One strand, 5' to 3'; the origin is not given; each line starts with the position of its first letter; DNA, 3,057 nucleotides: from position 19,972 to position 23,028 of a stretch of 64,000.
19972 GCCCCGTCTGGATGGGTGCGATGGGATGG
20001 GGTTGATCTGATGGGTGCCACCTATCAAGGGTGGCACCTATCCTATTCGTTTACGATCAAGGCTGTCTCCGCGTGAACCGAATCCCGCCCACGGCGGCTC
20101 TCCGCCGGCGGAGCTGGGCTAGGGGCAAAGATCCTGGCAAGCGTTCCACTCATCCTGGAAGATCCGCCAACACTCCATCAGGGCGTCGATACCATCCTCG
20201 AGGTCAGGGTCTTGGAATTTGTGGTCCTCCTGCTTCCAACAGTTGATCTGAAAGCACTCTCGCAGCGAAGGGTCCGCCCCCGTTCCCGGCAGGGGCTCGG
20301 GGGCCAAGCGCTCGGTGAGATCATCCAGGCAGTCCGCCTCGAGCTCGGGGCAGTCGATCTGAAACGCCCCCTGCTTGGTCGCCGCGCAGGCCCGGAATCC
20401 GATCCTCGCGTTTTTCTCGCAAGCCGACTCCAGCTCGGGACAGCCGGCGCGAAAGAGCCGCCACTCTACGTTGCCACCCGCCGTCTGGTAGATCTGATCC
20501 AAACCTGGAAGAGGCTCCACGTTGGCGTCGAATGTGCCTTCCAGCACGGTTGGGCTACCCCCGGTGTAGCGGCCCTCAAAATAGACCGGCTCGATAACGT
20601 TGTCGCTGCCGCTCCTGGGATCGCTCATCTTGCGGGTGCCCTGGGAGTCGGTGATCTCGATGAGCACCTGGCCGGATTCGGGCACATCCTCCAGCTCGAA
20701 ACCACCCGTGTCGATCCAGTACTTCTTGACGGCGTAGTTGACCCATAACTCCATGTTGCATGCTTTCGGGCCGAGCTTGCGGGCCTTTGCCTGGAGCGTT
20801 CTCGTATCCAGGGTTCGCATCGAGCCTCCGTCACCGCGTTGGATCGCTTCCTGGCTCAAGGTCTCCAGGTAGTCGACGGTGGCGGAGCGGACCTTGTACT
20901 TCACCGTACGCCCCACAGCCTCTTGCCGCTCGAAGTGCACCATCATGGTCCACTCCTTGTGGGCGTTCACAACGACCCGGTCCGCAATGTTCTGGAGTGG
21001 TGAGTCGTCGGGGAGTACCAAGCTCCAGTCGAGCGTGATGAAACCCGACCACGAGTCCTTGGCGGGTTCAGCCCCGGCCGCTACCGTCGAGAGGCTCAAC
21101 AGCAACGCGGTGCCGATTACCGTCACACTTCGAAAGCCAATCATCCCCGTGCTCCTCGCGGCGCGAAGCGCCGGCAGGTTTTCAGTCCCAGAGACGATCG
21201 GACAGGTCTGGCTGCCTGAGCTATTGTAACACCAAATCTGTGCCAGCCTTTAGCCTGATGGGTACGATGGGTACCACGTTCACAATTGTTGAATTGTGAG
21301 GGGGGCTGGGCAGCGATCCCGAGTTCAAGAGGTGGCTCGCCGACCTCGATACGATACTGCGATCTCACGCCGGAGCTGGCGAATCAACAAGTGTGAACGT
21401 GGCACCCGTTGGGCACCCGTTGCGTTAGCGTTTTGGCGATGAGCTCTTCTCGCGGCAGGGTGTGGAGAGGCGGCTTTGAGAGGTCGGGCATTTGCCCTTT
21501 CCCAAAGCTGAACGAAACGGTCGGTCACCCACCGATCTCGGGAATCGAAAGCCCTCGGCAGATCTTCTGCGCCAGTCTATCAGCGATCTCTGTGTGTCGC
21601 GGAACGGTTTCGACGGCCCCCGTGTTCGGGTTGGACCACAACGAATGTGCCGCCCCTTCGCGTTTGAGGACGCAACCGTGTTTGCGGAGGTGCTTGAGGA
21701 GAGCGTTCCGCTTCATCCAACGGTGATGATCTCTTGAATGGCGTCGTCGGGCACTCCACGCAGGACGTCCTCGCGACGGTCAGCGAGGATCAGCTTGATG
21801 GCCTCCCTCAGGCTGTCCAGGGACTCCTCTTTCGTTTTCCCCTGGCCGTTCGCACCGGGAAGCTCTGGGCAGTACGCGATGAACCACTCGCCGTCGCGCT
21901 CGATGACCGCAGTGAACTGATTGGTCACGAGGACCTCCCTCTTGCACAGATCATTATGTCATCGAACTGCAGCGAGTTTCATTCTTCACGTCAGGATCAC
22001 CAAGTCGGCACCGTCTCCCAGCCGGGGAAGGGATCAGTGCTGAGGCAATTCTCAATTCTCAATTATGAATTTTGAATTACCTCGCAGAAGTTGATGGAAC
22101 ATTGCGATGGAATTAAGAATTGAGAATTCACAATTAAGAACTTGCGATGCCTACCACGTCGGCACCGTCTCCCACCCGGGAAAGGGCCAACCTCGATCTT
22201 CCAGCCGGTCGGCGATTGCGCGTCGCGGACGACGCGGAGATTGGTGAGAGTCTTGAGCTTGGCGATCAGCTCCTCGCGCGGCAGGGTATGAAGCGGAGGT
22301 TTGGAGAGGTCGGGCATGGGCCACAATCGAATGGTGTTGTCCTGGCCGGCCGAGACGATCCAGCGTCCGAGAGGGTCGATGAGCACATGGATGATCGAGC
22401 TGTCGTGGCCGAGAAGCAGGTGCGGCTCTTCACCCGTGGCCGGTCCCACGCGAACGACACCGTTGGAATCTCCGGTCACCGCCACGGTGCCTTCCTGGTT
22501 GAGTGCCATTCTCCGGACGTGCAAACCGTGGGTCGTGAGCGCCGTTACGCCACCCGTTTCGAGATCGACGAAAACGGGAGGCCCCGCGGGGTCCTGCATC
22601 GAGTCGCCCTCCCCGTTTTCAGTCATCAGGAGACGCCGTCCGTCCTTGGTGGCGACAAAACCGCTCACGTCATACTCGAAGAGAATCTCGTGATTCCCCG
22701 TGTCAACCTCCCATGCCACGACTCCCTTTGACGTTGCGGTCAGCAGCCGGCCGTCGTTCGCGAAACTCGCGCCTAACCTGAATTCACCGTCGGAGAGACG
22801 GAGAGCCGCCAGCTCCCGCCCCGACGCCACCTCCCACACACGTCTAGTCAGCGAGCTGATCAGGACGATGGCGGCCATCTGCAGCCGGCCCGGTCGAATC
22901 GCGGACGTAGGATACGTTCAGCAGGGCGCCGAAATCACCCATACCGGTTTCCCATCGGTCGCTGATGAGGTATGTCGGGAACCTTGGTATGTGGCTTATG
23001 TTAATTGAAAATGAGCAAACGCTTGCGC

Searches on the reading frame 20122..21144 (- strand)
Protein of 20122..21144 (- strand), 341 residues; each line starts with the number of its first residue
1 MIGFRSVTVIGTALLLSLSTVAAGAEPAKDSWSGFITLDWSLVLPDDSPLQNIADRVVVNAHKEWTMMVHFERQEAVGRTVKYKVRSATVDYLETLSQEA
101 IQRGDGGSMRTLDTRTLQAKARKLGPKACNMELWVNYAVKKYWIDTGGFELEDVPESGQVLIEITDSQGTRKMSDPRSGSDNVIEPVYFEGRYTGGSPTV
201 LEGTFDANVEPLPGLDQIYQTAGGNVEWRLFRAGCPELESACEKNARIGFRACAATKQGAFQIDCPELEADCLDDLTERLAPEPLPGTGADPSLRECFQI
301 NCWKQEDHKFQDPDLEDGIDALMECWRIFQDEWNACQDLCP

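Call 3: search_protein_families(library=pfam, proteins=[window:20122-21144:-], max_evalue=0.1)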
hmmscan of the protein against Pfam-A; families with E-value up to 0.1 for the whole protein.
window:20122-21144:- (341 aa): 0 families

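Call 9: find_homologous_proteins(query=window:20122-21144:-)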
Query window:20122-21144:- (341 aa): 10 proteins with E <= 0.001 among 7457 candidates.
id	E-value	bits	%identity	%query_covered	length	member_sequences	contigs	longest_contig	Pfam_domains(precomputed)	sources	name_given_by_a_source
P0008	4.8e-235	797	100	100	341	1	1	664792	-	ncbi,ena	-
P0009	2.7e-153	528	68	100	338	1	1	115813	-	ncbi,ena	-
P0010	2.5e-102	361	49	100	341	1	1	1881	-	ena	-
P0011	8.8e-101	356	49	95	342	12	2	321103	-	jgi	-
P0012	4.0e-99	350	47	100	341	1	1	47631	-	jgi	jgi:hypothetical protein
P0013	2.1e-97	345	50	96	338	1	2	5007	-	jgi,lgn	jgi:hypothetical protein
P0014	6.3e-95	336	50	99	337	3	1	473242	-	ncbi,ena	-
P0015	1.6e-93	332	46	100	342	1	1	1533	-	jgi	jgi:hypothetical protein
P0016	1.9e-92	328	46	100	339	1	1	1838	-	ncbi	-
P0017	4.7e-69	251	44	83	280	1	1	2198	-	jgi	-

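Call 12: find_encoding_contigs(protein=P0009, flank=6000, max_places=3)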
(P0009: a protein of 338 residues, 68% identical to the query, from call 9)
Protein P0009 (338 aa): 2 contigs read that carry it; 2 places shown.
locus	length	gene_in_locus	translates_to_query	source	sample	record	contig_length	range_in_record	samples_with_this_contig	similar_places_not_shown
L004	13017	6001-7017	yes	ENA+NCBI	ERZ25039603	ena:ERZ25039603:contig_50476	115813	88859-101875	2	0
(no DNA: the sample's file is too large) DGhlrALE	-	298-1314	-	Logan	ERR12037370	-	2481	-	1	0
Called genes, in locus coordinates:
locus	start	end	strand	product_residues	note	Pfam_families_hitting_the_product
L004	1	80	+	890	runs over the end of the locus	PF00069:Pkinase, PF07714:PK_Tyr_Ser-Thr, PF13424:TPR_12, PF24885:TPR_NPHP3, PF13424:TPR_12, PF13374:TPR_10, PF13424:TPR_12, PF13374:TPR_10, +11 more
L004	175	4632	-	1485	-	PF13229:Beta_helix, PF05048:NosD, PF13229:Beta_helix, PF05048:NosD, PF13229:Beta_helix, PF05048:NosD, PF13229:Beta_helix, PF23598:LRR_14, +5 more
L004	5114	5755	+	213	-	PF01625:PMSR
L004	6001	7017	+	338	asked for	-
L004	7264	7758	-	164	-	PF01042:Ribonuc_L-PSP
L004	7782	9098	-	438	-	PF00266:Aminotran_5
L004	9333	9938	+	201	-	PF00440:TetR_N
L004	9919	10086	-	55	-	-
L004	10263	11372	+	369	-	PF02321:OEP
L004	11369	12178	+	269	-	PF25917:BSH_RND (weak)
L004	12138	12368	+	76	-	-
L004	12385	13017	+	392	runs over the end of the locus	PF12698:ABC2_membrane_3, PF01061:ABC2_membrane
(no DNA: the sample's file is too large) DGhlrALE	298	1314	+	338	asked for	-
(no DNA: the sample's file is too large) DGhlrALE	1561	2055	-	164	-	PF01042:Ribonuc_L-PSP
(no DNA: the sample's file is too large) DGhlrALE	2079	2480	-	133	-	?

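Call 13: find_encoding_contigs(protein=P0011, flank=5000, max_places=3)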
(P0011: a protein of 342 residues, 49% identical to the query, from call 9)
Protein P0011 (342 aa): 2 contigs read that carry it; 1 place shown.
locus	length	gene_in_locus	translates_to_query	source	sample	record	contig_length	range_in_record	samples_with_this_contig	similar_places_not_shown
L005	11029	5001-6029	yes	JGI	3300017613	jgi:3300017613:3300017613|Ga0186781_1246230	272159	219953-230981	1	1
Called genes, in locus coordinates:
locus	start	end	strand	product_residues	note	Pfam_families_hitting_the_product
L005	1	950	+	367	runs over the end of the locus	PF00005:ABC_tran, PF13304:AAA_21 (faint), PF17912:OB_MalK, PF08402:TOBE_2 (weak)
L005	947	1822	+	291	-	PF00528:BPD_transp_1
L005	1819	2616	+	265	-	PF00528:BPD_transp_1 (weak)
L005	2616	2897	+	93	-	PF09928:DUF2160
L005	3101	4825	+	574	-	PF13416:SBP_bac_8 (weak)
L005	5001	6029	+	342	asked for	-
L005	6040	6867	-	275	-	PF00691:OmpA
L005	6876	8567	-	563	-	PF00501:AMP-binding, PF23562:AMP-binding_C_3 (weak)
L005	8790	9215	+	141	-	PF00839:Cys_rich_FGFR (weak)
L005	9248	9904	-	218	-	PF06940:DUF1287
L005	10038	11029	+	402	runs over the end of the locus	PF03537:Glyco_hydro_114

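Call 14: find_encoding_contigs(protein=P0014, flank=5000, max_places=3)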
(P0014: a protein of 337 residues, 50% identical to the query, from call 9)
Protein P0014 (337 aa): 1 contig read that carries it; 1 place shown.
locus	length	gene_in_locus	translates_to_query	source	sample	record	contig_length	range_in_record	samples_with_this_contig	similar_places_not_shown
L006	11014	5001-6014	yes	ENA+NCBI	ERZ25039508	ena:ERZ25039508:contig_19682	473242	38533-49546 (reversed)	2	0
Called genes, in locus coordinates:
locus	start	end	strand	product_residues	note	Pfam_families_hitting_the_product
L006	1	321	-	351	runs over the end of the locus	PF01808:AICARFT_IMPCHas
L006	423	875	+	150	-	-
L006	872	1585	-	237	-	-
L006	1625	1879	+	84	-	PF01206:TusA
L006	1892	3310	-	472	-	PF07705:CARDB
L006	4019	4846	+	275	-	PF00691:OmpA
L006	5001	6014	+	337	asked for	-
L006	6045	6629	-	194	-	-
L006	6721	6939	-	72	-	-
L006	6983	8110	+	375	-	-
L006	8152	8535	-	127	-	PF02661:Fic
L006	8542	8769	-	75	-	-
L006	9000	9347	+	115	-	-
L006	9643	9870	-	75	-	-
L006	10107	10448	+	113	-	PF13650:Asp_protease_2 (weak), PF13975:gag-asp_proteas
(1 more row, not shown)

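Call 15: find_encoding_contigs(protein=P0012, flank=5000, max_places=3)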
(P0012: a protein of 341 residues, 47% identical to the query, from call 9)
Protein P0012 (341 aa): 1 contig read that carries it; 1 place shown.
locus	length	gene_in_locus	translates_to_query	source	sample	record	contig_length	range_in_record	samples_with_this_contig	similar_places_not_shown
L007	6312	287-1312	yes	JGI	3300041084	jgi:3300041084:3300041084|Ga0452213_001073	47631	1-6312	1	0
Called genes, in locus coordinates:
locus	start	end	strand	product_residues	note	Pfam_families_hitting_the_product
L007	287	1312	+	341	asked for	-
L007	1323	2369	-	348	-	PF00691:OmpA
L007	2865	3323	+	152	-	PF04542:Sigma70_r2, PF07638:Sigma70_ECF, PF08281:Sigma70_r4_2, PF04545:Sigma70_r4 (weak)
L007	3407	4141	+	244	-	-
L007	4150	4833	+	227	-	-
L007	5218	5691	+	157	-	-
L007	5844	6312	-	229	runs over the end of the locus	-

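Call 21: search_solved_structures(query=A2, max_evalue=10)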
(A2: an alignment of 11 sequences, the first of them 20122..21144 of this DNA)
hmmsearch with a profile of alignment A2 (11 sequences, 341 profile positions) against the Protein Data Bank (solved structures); distinct sequences matched with E-value up to 10: 1.
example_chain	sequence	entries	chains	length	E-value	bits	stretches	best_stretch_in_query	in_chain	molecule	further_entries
2v0e_A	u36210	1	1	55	1.2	11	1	166-201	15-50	CHROMODOMAIN-HELICASE-DNA-BINDING PROTEIN 7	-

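Call 38: search_protein_representatives(alignment_id=A4)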
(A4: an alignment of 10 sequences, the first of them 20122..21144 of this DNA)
Query: 10 sequences, 341 profile positions. Proteins with E-value up to 0.001 (for the whole library): 28; up to 1e-10: 12; up to 1e-30: 3. The best 28 are listed.
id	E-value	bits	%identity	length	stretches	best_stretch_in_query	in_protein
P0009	7.7e-166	567.5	-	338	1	1-341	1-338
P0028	8.5e-72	258.3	-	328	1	19-341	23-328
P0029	1.5e-56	208.2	-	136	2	85-153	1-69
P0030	9.4e-28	113.5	-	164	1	3-146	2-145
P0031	3.9e-22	95.0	-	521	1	31-232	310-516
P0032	2.3e-21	92.5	-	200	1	24-155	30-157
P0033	2.1e-17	79.5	-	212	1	32-230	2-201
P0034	3.1e-17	78.9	-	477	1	28-232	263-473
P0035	3.0e-15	72.4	-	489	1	27-232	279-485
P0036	9.3e-13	64.2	-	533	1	60-232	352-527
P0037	7.6e-12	61.2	-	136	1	20-98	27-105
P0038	4.1e-11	58.8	-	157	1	86-229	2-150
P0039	1.8e-10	56.7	-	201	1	147-232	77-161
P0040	9.2e-10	54.4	-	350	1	29-228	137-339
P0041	1.7e-09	53.4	-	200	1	60-231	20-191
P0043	6.0e-07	45.1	-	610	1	61-225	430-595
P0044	9.6e-07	44.4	-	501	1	31-230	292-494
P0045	1.2e-06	44.1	-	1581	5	173-214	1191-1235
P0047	1.1e-05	40.9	-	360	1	28-232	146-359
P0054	8.4e-04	34.8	-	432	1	60-226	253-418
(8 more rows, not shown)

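Call 39: search_protein_families(library=pfam, proteins=[P0031, P0034, P0035, P0036, P0040, P0043, P0044, P0045, P0047, P0054], max_evalue=0.01)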
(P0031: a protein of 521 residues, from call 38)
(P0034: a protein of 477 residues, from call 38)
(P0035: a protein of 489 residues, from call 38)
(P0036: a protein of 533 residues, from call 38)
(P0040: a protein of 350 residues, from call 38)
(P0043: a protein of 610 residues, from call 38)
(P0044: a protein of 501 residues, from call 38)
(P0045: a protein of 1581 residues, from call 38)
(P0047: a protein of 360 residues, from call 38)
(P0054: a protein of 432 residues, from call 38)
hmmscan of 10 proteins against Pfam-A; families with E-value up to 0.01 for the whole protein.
P0031 (521 aa): 0 families

P0034 (477 aa): 0 families

P0035 (489 aa): 0 families

P0036 (533 aa): 0 families

P0040 (350 aa): 3 families
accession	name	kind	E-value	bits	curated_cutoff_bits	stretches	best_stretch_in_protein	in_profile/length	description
PF13620.12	CarboxypepD_reg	-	5.7e-05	23.8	32.3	1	46-91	2-44/82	Carboxypeptidase regulatory-like domain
PF11974.14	bMG3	-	0.0011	19.3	34.9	1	54-92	21-59/103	Bacterial alpha-2-macroglobulin MG3 domain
PF17936.7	Big_6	-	0.0052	17.5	27.6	0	62-89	23-50/83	Bacterial Ig domain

P0043 (610 aa): 3 families
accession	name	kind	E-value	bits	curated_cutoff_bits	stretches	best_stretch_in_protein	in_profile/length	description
PF13620.12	CarboxypepD_reg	-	2.3e-06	28.3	32.3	1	314-373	8-62/82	Carboxypeptidase regulatory-like domain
PF13715.12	CarbopepD_reg_2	-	0.003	18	32.2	1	313-372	6-57/88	CarboxypepD_reg-like domain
PF17936.7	Big_6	-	0.0051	17.5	27.6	0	322-350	23-51/83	Bacterial Ig domain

P0044 (501 aa): 0 families

P0045 (1581 aa): 6 families
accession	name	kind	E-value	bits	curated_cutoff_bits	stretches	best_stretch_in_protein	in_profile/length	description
PF13753.12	SWM_repeat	-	8.6e-70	231.5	27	8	792-861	11-86/86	Putative flagellar system-associated repeat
PF17957.7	Big_7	-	4.5e-27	94.9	24.1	2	1312-1380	1-70/70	Bacterial Ig domain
PF22842.2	Pel9A-like_beta_helix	-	4.2e-26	92.2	25.2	1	30-289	8-275/370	Pel9A-like, right handed beta helix region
PF18962.6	Por_Secre_tail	-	1.7e-14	54.3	27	1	1505-1580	1-75/75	Secretion system C-terminal sorting domain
PF13229.12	Beta_helix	-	1.7e-09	37.9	25.9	1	129-283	1-120/158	Right handed beta helix region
PF11589.14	DUF3244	-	0.00019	21.8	25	1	1528-1579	43-95/96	Domain of unknown function (DUF3244)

P0047 (360 aa): 0 families

P0054 (432 aa): 0 families

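Call 49: predict_structure(alignment_id=A4)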
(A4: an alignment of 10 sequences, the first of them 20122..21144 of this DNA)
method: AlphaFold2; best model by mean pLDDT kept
length: 341 residues; sequences in the alignment: 10
mean_pLDDT: 64.3   pTM: 0.48
mean pLDDT of the five models: 64.3, 50.3, 48.6, 46.9, 44.3
residues with pLDDT >= 90: 9; 70-90: 133; 50-70: 129; < 50: 70
segments of 3 or more residues with pLDDT < 50: 1-28, 155-161, 173-179, 209-217, 278-289
pLDDT, mean of each block of 10 residues (from residue 1): 33 34 40 79 61 57 73 86 81 60 52 54 62 89 77 49 53 46 66 80 66 43 71 64 77 84 79 58 43 76 64 78 85 68 49
secondary structure, 60 per line:
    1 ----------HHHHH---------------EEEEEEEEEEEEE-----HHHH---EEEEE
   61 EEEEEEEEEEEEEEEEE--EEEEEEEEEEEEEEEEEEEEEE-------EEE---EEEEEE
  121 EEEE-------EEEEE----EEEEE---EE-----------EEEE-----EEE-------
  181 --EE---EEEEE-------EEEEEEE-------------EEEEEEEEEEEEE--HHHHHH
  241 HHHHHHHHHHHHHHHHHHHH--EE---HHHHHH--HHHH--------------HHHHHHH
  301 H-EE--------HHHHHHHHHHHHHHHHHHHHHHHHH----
elements in order: H11-15 E31-43 H49-52 E56-77 E80-101 E109-111 E115-124 E132-136 E141-145 E162-165 E171-173 E188-192 E200-206 E220-232 H235-260 H268-273 H276-279 H294-301 H313-337

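Call 57: search_protein_families(library=ncbifam, proteins=[window:20122-21144:-, L005:6043-6867:-], max_evalue=1)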
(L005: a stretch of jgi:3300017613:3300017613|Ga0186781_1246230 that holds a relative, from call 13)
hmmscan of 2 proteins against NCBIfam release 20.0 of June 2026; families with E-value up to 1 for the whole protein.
window:20122-21144:- (341 aa): 0 families

L005:6043-6867:- (275 aa): 38 families (the best 25 are shown)
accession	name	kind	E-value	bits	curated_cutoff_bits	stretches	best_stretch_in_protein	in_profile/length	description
NF053611.1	YiaD_Gzip_OmpA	equivalog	1.1e-27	97.1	175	1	170-272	103-204/206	YiaD family glycine zipper/OmpA-like lipoprotein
NF053612.1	anchor_PA1041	equivalog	4.5e-23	82.4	250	1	171-272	133-233/236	PA1041 family peptidoglycan-binding anchor lipoprotein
NF053585.1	OMP_LP_YfiB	equivalog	3.1e-21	75.9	128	1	171-273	58-159/163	outer membrane lipoprotein YfiB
NF053613.1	OMP_toxin_LptF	equivalog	2.6e-20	73.2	400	1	164-272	135-243/256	lipotoxin F family OmpA-related lipoprotein LptF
NF045787.1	OmpABordt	equivalog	6.4e-20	71.6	200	1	171-272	87-187/194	outer membrane protein OmpA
NF007804.1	PRK10510.1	equivalog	2.1e-19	69.8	307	1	171-272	114-214/219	OmpA family lipoprotein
NF053607.1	CHU_0125_OmpA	equivalog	8e-18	64.3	620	1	148-271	510-633/639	CHU_0125 family OmpA-like outer membrane integrity protein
NF033763.1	exchanger_TraB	exception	9.6e-17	60.1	700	1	167-272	390-495/522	outer membrane exchange protein TraB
NF052230.1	T9SS_PorE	exception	1.6e-16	59.7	600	1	167-254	513-599/648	PorE family type IX secretion system protein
TIGR02802.1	Pal_lipo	equivalog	5.7e-16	58.5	125.35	1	171-273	2-103/104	peptidoglycan-associated lipoprotein Pal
NF045788.1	Omp38Acinit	equivalog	8e-16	58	500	1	170-270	242-342/354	outer membrane protein Omp38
TIGR03350.1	type_VI_ompA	equivalog_domain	2.6e-15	56.6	139.8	1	173-272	34-135/137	type VI secretion system protein TssL, long form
NF006541.1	PRK09038.1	equivalog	1.1e-14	54.7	283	1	171-273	143-247/253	flagellar motor protein MotD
NF007424.1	PRK09967.1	equivalog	2.4e-13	50.4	155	1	170-273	53-156/160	OmpA family protein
NF006508.0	PRK08944.1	subfamily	1.9e-12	47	259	1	173-272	183-285/304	MotB family protein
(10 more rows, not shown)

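Call 58: search_protein_families(library=padloc, proteins=[window:20122-21144:-, L005:6043-6867:-], max_evalue=0.1)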
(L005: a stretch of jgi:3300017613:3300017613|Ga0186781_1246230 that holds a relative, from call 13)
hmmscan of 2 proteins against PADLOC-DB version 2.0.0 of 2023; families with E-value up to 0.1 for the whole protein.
window:20122-21144:- (341 aa): 0 families

L005:6043-6867:- (275 aa): 5 families
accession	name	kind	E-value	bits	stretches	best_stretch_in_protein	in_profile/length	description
PDLC00651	ZorB3|ZorB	-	2.4e-10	38.3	1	171-273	91-201/215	MotB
PDLC00609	ZorB1|ZorB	-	1e-09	36.3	1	141-272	70-212/232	MotB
PDLC00612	ZorB1|ZorB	-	8.2e-07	26.8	1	203-272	187-264/293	MotB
PDLC00611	ZorB1|ZorB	-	2.5e-06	25.3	1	200-240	132-173/240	MotB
PDLC00610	ZorB1|ZorB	-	0.0015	16.2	0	203-272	150-232/254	MotB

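Call 65: find_encoding_contigs(protein=P0036, flank=4000, max_places=4)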
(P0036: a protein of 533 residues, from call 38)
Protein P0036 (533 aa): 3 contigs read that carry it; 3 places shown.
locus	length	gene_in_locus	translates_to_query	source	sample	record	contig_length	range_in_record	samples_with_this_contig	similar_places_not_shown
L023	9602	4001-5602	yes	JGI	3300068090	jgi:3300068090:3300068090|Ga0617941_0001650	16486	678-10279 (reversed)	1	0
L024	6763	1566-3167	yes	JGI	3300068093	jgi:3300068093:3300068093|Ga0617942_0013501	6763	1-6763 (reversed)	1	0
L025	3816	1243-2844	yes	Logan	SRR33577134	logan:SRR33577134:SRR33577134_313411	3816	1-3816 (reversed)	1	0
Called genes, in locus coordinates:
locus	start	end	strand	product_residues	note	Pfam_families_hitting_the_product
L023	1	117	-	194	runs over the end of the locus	PF00583:Acetyltransf_1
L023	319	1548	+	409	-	PF00270:DEAD, PF04851:ResIII, PF00271:Helicase_C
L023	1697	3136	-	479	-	PF01553:Acyltransferase, PF19277:GPAT_C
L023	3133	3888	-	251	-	PF24096:DUF7379, PF00561:Abhydrolase_1 (weak), PF02089:Palm_thioest (weak), PF05057:DUF676 (weak), PF12146:Hydrolase_4 (faint), PF12697:Abhydrolase_6 (weak)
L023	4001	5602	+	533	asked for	-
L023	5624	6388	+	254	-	PF14371:DUF4412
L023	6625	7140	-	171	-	PF13420:Acetyltransf_4 (faint), PF00583:Acetyltransf_1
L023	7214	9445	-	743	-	PF00933:Glyco_hydro_3, PF01915:Glyco_hydro_3_C, PF14310:Fn3-like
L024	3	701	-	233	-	?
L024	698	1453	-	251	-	PF24096:DUF7379, PF00561:Abhydrolase_1 (weak), PF02089:Palm_thioest (weak), PF05057:DUF676 (weak), PF12146:Hydrolase_4 (faint), PF12697:Abhydrolase_6 (weak)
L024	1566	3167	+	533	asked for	-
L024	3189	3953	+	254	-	PF14371:DUF4412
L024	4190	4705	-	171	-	PF13420:Acetyltransf_4 (faint), PF00583:Acetyltransf_1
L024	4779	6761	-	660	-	?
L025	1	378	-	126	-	?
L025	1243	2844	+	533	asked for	-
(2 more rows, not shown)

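Call 66: find_encoding_contigs(protein=P0034, flank=4000, max_places=4)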
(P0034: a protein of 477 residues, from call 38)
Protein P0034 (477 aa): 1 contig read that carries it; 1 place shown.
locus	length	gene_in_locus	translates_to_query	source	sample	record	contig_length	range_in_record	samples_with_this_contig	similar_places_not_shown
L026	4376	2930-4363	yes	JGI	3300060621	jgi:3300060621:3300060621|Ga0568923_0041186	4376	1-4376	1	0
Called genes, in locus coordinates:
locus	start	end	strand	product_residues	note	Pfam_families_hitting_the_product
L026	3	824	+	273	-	?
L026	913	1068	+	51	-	-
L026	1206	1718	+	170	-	PF19641:DUF6144 (weak)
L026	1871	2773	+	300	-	PF00106:adh_short, PF13561:adh_short_C2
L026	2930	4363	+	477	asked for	-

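Call 91: find_related_loci(query=A4, collection=viral_contigs, flank=4000)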
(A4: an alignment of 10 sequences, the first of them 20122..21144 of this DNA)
Query A4 (341 aa) in viral_contigs; peptide patterns used: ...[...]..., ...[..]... (x = any residue, [..] = any of these).
53 stretches matched a pattern, but none encodes a relative of the query by tblastn (E <= 1e-3).

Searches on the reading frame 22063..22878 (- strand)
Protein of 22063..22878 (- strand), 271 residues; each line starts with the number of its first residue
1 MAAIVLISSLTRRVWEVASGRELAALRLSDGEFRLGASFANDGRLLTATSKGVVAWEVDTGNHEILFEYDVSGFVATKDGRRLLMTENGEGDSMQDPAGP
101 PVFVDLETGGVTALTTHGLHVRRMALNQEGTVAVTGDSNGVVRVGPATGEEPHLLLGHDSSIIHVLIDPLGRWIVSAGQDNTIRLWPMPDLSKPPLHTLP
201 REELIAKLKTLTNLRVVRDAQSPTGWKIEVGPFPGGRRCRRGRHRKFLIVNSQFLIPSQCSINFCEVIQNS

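Call 29: search_protein_families(library=pfam, proteins=[window:22063-22878:-], max_evalue=0.001)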
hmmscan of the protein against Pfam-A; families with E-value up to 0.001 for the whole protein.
window:22063-22878:- (271 aa): 9 families
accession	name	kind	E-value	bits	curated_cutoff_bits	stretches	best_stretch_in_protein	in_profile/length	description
PF25174.1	Beta-prop_THOC3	-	2e-11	43.9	305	1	103-190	114-202/272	THOC3 beta-propeller domain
PF00400.38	WD40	-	1.2e-10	41.9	27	1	153-186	5-38/39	WD domain, G-beta repeat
PF24817.1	WD40_WDHD1_1st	-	1.1e-08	35.1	109.9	1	114-191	82-160/291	WDHD1 first WD40 domain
PF25173.1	Beta-prop_WDR3_1st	-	6.6e-07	29.6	154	1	112-187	23-99/184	WDR3 first beta-propeller domain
PF24814.1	WD40_Prp19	-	4.1e-06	26.5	320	1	111-186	42-118/281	Prp19 WD40 domain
PF25175.1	Beta-prop_WDR5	-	1.1e-05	25.3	250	0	106-187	123-207/296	WDR5 beta-propeller domain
PF25172.1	Beta-prop_WDR3_2nd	-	5.4e-05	23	140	0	155-187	255-287/293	WDR3 second beta-propeller domain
PF25168.1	Beta-prop_WDR36-Utp21_2nd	-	0.00013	21.9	84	1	132-189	213-270/335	WDR36/Utp21 second beta-propeller domain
PF24807.1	WD40_CDC20-Fz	-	0.00015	21.6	200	1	42-200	20-174/292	CDC20/Fizzy WD40 domain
